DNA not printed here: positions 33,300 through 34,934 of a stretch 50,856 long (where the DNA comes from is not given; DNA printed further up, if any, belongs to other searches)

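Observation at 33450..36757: Translationally coupled FAAL - ACP - LPLAT trio; the acyltransferase carries a ~200-aa N-terminal domain in place of a membrane anchor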

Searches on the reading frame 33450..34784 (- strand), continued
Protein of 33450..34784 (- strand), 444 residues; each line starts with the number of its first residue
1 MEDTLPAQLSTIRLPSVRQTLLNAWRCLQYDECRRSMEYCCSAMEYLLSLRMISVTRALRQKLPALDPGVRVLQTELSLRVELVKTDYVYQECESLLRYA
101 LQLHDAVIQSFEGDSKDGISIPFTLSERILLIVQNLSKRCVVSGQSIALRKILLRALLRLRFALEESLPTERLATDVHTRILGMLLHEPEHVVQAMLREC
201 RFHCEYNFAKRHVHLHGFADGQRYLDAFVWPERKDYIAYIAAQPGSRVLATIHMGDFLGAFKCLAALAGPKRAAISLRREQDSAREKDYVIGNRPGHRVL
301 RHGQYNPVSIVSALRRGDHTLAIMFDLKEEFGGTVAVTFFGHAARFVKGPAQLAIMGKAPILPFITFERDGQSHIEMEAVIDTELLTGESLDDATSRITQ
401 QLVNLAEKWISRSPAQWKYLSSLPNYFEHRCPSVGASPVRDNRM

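Call 22: find_related_loci(query=A1, collection=genome_contigs, flank=10000)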
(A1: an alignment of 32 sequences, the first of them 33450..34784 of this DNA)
Query A1 (444 aa) in genome_contigs; peptide patterns used: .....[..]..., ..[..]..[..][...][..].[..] (x = any residue, [..] = any of these).
65 stretches matched a pattern; 25 encode a relative of the query (tblastn E <= 1e-3); 23 distinct loci.
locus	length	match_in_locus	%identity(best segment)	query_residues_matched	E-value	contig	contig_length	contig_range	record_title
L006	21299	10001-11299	66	6-442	0e+0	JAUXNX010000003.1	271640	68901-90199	MAG: Gammaproteobacteria bacterium isolate C1_metabat.bin.17 C1_k141_88878, whole genome shotgun sequence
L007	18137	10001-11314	43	8-441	5e-102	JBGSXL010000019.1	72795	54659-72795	MAG: Pseudohongiellaceae bacterium isolate JTS-RE64 k141_10111037, whole genome shotgun sequence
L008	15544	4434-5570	42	41-428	5e-84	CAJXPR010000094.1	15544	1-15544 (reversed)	MAG TPA_asm: uncultured Gammaproteobacteria bacterium isolate SRR3933379_bin.1_MetaBAT_v2.12.1_MAG genome assembly, cont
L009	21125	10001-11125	41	41-428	1e-83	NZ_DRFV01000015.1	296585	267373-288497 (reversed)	MAG: Pseudohongiella sp. isolate HyVt-330 HyVt-330_k145_44463, whole genome shotgun sequence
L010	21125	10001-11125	40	41-428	4e-83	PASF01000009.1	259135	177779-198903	MAG: Gammaproteobacteria bacterium isolate SAT189 MHASMcontig_1026754, whole genome shotgun sequence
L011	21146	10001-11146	42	41-427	7e-83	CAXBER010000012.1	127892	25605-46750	MAG TPA_asm: uncultured Pseudohongiella sp. isolate ERR2762121_binner12_Refined_5 genome assembly, contig: ERZ3421540.30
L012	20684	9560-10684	41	36-426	8e-83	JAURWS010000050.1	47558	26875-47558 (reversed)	MAG: Gammaproteobacteria bacterium isolate E10_concoct.bin.39 E10_k141_300692, whole genome shotgun sequence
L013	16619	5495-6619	41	36-426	1e-82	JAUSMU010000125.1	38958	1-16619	MAG: Gammaproteobacteria bacterium isolate E19_maxbin.088_sub E19_k141_13382, whole genome shotgun sequence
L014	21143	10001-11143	42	41-437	9e-81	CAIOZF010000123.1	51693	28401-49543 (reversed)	MAG: uncultured Gammaproteobacteria bacterium isolate ErkenSummer_bin-3118 genome assembly, contig: bin-3118:123/254, wh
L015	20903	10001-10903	45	126-427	8e-78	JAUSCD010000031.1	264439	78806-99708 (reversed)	MAG: Pseudohongiella sp. isolate E9_maxbin.012 E9_k141_22384, whole genome shotgun sequence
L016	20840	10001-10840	49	153-428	3e-76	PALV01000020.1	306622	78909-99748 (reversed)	MAG: Gammaproteobacteria bacterium isolate SAT35 MHASMcontig_719237, whole genome shotgun sequence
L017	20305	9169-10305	39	44-432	1e-75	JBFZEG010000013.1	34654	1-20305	MAG: Gammaproteobacteria bacterium isolate PPR_0578 k121_799624, whole genome shotgun sequence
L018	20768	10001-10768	52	173-428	2e-75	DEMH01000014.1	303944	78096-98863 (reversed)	MAG TPA_asm: Gammaproteobacteria bacterium UBA2675 UBA2675_contig_214, whole genome shotgun sequence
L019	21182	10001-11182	38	30-436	1e-74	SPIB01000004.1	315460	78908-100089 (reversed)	Gammaproteobacteria bacterium LSUCC0112 scaffold_3, whole genome shotgun sequence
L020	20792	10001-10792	48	165-428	9e-73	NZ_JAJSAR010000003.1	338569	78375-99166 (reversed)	Pseudohongiella sp. O18 NODE_3_length_338569_cov_278.761929, whole genome shotgun sequence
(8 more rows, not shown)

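Call 27: search_protein_families(library=ncbifam, proteins=[window:33450-34784:-], max_evalue=0.01)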
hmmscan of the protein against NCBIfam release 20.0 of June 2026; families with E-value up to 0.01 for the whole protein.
window:33450-34784:- (444 aa): 6 families
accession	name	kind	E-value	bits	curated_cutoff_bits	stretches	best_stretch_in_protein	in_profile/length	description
NF005919.0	PRK07920.1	equivalog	4.4e-11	42.4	209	1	334-420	208-289/311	phosphatidylinositol mannoside acyltransferase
TIGR02207.1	lipid_A_htrB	subfamily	0.00032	20.2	297.8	1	309-420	180-287/303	LpxL/LpxP family Kdo(2)-lipid IV(A) lauroyl/palmitoleoyl acyltransferase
NF006270.0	PRK08419.1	equivalog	0.00067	19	248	1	309-420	175-284/298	lipid A biosynthesis lauroyl acyltransferase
NF006487.0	PRK08905.1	equivalog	0.0018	17.3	281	1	309-419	164-268/290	lysophospholipid acyltransferase family protein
NF005120.0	PRK06553.1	equivalog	0.0056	16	273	1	305-420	191-302/308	lipid A biosynthesis lauroyl acyltransferase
NF004191.0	PRK05646.1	equivalog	0.0081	15.4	491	0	322-417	195-288/310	lipid A biosynthesis lauroyl acyltransferase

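Call 52: find_encoding_contigs(protein=P0072, flank=9000, max_places=1)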
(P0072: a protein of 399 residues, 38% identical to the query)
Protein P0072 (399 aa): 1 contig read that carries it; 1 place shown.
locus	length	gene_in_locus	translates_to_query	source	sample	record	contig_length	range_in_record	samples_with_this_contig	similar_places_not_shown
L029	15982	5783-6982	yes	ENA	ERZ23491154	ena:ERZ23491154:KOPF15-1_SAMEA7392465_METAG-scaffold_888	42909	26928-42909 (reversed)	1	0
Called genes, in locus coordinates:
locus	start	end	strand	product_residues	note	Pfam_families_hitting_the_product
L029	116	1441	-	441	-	PF00989:PAS (weak), PF08448:PAS_4, PF13426:PAS_9, PF08447:PAS_3, PF08448:PAS_4 (weak), PF13426:PAS_9, PF08447:PAS_3, PF00015:MCPsignal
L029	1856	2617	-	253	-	PF00378:ECH_1, PF16113:ECH_2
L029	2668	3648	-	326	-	PF04305:DUF455 (faint), PF11583:AurF (weak)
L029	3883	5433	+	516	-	PF00501:AMP-binding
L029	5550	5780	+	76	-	PF00550:PP-binding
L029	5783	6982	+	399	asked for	-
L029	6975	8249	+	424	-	PF25919:BSH_CusB (faint), PF00364:Biotin_lipoyl (faint), PF25917:BSH_RND (weak), PF25973:BSH_CzcB (faint), PF25984:BSH_YknX (faint)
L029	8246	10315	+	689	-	PF03412:Peptidase_C39, PF00664:ABC_membrane, PF00005:ABC_tran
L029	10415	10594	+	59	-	-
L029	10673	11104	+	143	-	-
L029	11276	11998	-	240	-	PF03070:TENA_THI-4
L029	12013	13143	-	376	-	PF04055:Radical_SAM, PF13353:Fer4_12 (weak), PF13186:SPASM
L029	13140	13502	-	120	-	PF05402:PqqD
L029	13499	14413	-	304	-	PF12706:Lactamase_B_2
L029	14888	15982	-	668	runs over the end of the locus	PF01738:DLH, PF02129:Peptidase_S15 (faint), PF20434:BD-FAE, PF00326:Peptidase_S9, PF00561:Abhydrolase_1 (faint), PF12146:Hydrolase_4 (faint)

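Call 53: find_encoding_contigs(protein=P0062, flank=9000, max_places=1)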
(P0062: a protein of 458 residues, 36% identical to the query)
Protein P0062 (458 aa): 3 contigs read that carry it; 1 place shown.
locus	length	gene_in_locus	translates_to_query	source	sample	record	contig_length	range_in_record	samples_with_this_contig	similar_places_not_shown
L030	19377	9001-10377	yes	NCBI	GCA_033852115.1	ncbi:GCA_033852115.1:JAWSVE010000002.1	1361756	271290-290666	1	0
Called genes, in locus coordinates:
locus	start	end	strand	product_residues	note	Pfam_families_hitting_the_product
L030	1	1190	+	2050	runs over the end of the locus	PF27543:FimL_C, PF26379:FimL_2nd, PF27543:FimL_C, PF01627:Hpt, PF02518:HATPase_c, PF01584:CheW, PF00072:Response_reg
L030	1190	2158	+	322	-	PF01339:CheB_methylest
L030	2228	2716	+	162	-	PF01584:CheW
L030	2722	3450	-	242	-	PF20260:PUA_4, PF04452:Methyltrans_RNA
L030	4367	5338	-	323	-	PF00268:Ribonuc_red_sm (faint), PF11583:AurF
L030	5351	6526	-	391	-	PF00067:p450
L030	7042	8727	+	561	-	PF00501:AMP-binding, PF23024:AMP-dom_DIP2-like (faint)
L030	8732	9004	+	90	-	PF23297:ACP_SdgA_C (weak), PF00550:PP-binding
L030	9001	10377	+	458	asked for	PF03279:Lip_A_acyltrans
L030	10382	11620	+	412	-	PF00364:Biotin_lipoyl (faint), PF25984:BSH_YknX (weak), PF25917:BSH_RND (weak), PF25919:BSH_CusB (faint), PF25973:BSH_CzcB (faint), PF26002:Beta-barrel_AprE (weak)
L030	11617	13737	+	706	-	PF03412:Peptidase_C39, PF00664:ABC_membrane, PF00005:ABC_tran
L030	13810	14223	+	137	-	PF13384:HTH_23 (faint), PF00165:HTH_AraC (faint), PF12833:HTH_18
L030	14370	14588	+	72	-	-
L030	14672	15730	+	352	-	PF01694:Rhomboid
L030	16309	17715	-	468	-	PF05221:AdoHcyase, PF00670:AdoHcyase_NAD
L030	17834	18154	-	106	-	PF05635:23S_rRNA_IVP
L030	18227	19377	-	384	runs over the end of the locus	PF00438:S-AdoMet_synt_N, PF02772:S-AdoMet_synt_M, PF02773:S-AdoMet_synt_C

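Call 54: find_encoding_contigs(protein=P0008, flank=9000, max_places=1)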
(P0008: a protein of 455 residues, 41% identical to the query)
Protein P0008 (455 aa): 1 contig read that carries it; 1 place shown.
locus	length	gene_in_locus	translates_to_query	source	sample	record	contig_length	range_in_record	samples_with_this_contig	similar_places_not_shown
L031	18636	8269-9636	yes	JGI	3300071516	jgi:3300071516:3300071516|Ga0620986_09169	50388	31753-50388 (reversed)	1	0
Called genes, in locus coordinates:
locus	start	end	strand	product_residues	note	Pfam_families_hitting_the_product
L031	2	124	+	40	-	?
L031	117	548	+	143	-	-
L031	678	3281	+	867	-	PF02463:SMC_N (faint), PF13304:AAA_21 (faint), PF13166:AAA_13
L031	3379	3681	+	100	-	-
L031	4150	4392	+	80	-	PF13683:rve_3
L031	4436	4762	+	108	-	-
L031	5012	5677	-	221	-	PF00665:rve, PF13683:rve_3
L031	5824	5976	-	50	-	PF01527:HTH_Tnp_1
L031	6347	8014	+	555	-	PF00501:AMP-binding, PF23024:AMP-dom_DIP2-like (weak)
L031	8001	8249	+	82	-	PF00550:PP-binding (weak)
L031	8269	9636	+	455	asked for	PF03279:Lip_A_acyltrans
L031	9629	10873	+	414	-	PF25919:BSH_CusB (faint), PF26002:Beta-barrel_AprE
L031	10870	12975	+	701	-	PF03412:Peptidase_C39, PF00664:ABC_membrane, PF00005:ABC_tran, PF13304:AAA_21 (faint)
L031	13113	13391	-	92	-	-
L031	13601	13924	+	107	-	PF01527:HTH_Tnp_1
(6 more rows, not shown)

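Call 62: search_dna_similar(query=window:33450-34784:-, collection=plasmids, mode=protein, max_evalue=0.001, max_rows=10)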
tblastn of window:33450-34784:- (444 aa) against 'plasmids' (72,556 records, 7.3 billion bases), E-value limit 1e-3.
Records with a match: 1; places in all: 1; records where one place covers at least 80% of the query: 0.
Best place of each record, by identity: <60% 1.
By first word of the organism name: Komagataeibacter 1.
By predicted mobility (MOB-suite, as given by PLSDB): conjugative 1.
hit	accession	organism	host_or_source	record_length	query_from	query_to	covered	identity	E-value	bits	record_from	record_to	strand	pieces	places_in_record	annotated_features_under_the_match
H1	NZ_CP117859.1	Komagataeibacter oboediens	Cell culture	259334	320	420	23%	34.6%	1e-3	49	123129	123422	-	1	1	lysophospholipid acyltransferase family protein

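Call 70: find_encoding_contigs(protein=P0001, flank=6000, max_places=2)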
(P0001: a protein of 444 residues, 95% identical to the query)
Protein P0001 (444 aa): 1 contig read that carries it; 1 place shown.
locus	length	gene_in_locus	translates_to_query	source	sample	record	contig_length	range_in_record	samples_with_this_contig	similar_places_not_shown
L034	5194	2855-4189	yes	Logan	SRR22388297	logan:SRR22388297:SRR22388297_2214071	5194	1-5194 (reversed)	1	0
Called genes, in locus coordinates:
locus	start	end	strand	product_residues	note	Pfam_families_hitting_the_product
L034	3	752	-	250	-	?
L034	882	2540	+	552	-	PF00501:AMP-binding, PF23024:AMP-dom_DIP2-like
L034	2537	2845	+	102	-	PF00550:PP-binding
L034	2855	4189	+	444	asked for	PF03279:Lip_A_acyltrans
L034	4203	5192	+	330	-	?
